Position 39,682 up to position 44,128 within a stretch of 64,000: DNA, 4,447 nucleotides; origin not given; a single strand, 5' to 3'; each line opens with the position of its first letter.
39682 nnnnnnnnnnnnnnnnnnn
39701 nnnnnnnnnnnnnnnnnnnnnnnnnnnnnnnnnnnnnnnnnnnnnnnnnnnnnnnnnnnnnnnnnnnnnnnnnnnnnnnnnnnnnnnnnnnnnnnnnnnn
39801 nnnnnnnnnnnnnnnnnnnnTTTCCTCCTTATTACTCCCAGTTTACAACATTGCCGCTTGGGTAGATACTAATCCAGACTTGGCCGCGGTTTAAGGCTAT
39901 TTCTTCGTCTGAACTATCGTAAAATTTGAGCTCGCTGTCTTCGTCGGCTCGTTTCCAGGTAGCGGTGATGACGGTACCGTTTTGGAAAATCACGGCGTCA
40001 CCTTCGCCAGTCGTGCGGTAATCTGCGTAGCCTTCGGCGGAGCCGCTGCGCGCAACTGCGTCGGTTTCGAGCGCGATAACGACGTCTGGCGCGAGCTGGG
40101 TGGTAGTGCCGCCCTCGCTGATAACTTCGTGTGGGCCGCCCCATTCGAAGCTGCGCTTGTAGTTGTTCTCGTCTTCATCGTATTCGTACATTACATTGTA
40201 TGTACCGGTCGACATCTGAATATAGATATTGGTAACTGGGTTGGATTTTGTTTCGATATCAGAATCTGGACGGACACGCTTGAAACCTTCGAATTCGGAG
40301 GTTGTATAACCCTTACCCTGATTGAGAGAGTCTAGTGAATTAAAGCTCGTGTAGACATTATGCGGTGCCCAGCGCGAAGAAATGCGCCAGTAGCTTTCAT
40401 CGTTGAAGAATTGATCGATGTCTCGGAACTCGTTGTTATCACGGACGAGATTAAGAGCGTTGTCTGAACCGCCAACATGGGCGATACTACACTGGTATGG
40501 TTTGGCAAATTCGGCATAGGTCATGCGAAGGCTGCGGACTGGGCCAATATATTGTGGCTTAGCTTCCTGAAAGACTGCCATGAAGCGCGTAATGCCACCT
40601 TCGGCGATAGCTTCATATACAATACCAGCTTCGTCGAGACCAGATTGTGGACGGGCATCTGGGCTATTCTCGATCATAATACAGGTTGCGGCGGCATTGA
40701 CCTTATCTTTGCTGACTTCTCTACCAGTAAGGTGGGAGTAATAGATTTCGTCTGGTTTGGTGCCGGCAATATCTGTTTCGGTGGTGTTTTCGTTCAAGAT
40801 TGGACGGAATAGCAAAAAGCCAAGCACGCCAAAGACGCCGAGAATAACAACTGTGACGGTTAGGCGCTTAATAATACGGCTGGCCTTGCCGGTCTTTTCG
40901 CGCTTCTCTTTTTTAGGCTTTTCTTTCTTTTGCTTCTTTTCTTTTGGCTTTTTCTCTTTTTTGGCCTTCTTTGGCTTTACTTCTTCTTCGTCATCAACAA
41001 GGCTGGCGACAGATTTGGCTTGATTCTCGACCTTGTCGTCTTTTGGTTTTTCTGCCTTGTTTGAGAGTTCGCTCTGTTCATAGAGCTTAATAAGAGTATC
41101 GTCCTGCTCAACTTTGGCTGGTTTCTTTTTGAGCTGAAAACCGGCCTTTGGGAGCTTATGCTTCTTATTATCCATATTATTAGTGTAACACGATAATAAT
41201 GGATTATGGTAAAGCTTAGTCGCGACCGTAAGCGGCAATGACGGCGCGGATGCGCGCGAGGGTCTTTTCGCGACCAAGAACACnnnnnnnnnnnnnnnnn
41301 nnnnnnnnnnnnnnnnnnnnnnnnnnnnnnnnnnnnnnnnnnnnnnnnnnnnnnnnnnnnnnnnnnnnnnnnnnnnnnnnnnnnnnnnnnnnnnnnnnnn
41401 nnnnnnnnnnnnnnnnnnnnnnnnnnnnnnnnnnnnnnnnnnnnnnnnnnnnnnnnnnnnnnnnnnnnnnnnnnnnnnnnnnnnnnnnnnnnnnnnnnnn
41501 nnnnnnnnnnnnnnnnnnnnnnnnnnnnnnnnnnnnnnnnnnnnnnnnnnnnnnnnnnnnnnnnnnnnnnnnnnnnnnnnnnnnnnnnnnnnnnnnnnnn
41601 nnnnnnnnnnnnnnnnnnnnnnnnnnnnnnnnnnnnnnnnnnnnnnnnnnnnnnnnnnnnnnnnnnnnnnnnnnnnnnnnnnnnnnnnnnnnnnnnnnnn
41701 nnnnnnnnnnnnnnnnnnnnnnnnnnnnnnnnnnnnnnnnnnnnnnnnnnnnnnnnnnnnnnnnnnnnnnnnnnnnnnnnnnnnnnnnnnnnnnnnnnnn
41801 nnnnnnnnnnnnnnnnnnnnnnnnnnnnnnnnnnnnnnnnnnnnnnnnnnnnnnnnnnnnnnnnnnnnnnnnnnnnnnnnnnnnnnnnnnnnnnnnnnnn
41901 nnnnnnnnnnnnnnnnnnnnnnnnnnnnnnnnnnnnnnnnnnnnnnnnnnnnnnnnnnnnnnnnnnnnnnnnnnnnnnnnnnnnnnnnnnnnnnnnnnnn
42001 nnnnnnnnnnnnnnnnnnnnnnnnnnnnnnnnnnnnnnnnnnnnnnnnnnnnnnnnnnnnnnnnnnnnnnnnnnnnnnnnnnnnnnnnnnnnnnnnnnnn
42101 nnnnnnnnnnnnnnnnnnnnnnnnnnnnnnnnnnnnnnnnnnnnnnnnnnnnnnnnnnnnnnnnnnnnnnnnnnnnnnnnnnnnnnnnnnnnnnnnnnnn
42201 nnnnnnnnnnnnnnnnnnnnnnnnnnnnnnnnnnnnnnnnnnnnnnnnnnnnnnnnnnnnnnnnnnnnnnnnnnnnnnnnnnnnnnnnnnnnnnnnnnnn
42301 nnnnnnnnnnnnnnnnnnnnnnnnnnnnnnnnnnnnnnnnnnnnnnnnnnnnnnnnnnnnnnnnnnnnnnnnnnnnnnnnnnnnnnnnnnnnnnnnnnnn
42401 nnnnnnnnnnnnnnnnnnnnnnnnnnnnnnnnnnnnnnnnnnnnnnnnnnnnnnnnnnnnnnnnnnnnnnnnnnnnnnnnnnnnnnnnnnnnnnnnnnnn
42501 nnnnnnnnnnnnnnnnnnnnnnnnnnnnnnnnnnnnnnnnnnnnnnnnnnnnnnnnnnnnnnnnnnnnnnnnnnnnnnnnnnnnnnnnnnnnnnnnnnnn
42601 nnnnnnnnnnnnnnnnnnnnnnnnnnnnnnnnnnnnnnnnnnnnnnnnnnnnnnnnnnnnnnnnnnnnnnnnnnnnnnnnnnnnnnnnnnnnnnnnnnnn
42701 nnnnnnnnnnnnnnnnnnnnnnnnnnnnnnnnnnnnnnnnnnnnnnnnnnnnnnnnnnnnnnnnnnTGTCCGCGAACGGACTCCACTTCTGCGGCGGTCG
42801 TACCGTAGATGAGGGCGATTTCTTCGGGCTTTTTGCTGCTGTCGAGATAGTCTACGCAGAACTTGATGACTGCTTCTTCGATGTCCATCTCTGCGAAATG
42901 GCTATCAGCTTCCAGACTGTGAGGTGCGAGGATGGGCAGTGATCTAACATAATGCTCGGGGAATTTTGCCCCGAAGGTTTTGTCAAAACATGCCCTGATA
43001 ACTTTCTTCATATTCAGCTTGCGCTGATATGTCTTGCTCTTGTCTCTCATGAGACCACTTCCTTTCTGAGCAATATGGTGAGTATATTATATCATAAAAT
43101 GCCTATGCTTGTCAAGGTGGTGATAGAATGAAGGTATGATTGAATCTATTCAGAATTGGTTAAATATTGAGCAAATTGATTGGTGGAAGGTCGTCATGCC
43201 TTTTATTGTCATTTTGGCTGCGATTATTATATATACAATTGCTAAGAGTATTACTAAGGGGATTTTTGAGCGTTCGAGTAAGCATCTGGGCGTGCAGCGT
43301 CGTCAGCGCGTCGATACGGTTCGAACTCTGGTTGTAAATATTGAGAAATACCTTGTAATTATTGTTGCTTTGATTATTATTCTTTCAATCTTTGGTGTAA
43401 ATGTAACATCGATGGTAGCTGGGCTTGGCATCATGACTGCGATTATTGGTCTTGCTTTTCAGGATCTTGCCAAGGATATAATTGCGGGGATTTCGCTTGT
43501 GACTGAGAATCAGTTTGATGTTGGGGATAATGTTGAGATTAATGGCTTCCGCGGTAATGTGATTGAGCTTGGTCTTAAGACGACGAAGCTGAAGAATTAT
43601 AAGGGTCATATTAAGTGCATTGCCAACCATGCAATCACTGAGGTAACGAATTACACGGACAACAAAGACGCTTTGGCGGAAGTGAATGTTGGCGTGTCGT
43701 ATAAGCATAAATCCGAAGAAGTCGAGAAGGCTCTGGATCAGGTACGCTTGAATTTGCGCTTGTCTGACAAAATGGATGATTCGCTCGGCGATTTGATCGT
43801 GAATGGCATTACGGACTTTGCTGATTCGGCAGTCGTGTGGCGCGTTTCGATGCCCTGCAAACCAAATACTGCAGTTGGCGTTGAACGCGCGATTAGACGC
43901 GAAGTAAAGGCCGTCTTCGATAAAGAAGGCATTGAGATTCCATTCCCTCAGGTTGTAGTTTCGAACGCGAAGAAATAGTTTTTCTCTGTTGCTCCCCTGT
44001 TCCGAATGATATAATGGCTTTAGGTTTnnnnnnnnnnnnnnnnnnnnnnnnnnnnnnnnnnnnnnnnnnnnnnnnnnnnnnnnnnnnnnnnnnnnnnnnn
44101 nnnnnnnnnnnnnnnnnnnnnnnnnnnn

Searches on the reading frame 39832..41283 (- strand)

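Call 52: search_protein_families(library=pfam, proteins=[window:39832-41283:-], max_evalue=0.001)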
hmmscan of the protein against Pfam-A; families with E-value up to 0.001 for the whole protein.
window:39832-41283:- (483 aa): 2 families
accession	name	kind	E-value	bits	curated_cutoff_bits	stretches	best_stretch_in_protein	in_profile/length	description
PF11258.13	DUF3048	-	1.9e-44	151.8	25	1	185-326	1-147/148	Protein of unknown function (DUF3048) N-terminal domain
PF17479.7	DUF3048_C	-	6.1e-22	78.6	25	1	355-471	3-114/114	Protein of unknown function (DUF3048) C-terminal domain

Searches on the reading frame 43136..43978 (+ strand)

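Call 11: search_protein_families(library=pfam, proteins=[window:43136-43978:+])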
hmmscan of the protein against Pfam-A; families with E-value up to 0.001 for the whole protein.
window:43136-43978:+ (280 aa): 3 families
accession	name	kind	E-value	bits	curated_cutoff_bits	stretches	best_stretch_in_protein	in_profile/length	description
PF00924.24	MS_channel_2nd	-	3.3e-16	59.6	20.2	1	110-174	1-67/68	Mechanosensitive ion channel, beta-domain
PF21088.3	MS_channel_1st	-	4.7e-08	33.3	23.1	1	70-109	3-42/42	Mechanosensitive ion channel, transmembrane helices 2/3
PF21082.3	MS_channel_3rd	-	0.00023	21.9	21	1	182-268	2-88/88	Mechanosensitive ion channel MscS, C-terminal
